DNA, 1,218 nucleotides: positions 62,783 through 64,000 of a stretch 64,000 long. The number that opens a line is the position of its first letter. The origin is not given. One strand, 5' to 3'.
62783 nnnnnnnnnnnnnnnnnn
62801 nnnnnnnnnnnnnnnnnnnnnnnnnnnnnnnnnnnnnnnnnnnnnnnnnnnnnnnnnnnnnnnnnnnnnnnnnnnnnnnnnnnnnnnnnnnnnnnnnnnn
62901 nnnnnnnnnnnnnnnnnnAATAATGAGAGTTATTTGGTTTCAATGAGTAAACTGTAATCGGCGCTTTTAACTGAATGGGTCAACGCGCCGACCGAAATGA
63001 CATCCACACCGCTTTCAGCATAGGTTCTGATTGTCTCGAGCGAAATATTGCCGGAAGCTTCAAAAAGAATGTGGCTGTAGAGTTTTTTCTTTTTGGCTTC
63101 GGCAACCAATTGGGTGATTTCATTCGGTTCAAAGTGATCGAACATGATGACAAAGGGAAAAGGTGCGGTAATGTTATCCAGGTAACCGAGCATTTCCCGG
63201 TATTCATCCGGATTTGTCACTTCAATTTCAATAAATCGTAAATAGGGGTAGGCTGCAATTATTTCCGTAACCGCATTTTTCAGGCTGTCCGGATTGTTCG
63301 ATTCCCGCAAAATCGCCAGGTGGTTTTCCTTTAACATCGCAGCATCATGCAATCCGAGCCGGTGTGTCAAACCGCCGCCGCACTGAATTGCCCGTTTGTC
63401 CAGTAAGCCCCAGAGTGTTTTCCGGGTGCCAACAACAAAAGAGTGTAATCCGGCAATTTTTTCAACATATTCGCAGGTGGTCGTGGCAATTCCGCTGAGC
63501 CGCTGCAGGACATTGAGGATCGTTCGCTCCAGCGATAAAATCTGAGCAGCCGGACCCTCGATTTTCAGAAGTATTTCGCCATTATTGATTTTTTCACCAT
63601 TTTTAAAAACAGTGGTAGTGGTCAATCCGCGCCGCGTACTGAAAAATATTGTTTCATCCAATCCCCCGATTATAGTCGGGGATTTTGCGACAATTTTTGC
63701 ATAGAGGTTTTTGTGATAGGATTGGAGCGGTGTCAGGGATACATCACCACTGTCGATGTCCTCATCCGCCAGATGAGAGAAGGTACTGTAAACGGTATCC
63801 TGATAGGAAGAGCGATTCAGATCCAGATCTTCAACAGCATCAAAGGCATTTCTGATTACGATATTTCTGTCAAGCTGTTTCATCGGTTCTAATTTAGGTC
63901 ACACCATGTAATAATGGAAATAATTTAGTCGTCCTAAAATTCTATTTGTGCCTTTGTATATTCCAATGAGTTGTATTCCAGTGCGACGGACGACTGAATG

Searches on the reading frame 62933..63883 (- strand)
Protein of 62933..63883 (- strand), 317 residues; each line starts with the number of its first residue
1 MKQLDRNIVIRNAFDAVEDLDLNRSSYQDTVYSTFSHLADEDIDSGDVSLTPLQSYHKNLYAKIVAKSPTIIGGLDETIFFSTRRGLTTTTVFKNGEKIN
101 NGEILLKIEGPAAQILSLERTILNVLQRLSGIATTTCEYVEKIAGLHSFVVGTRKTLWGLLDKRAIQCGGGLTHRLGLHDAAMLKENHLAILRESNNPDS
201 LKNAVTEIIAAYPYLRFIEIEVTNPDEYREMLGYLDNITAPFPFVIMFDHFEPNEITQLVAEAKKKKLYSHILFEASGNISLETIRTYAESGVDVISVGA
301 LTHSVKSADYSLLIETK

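Call 13: search_protein_families(library=pfam, proteins=[window:62933-63883:-], max_evalue=0.00001)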
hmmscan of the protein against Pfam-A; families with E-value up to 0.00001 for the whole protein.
window:62933-63883:- (317 aa): 2 families
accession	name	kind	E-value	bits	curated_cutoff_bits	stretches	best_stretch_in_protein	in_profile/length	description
PF01729.25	QRPTase_C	-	2e-39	135.4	23.1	1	132-312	1-168/169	Quinolinate phosphoribosyl transferase, C-terminal domain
PF02749.22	QRPTase_N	-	9.5e-15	55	27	1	57-130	11-82/82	Quinolinate phosphoribosyl transferase, N-terminal domain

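Call 93: find_encoding_contigs(protein=window:62933-63883:-, flank=10000, max_places=2)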
Protein window:62933-63883:- (317 aa): 2 contigs read that carry it; 2 places shown.
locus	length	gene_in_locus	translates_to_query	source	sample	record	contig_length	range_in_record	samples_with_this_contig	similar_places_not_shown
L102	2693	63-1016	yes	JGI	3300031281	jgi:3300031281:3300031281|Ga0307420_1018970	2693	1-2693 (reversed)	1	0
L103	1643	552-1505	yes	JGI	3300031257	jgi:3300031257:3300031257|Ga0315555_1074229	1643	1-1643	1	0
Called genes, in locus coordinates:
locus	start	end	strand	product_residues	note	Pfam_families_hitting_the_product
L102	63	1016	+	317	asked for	PF02749:QRPTase_N, PF01729:QRPTase_C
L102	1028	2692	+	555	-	?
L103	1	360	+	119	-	?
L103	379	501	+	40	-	-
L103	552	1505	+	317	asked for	PF02749:QRPTase_N, PF01729:QRPTase_C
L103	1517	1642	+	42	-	?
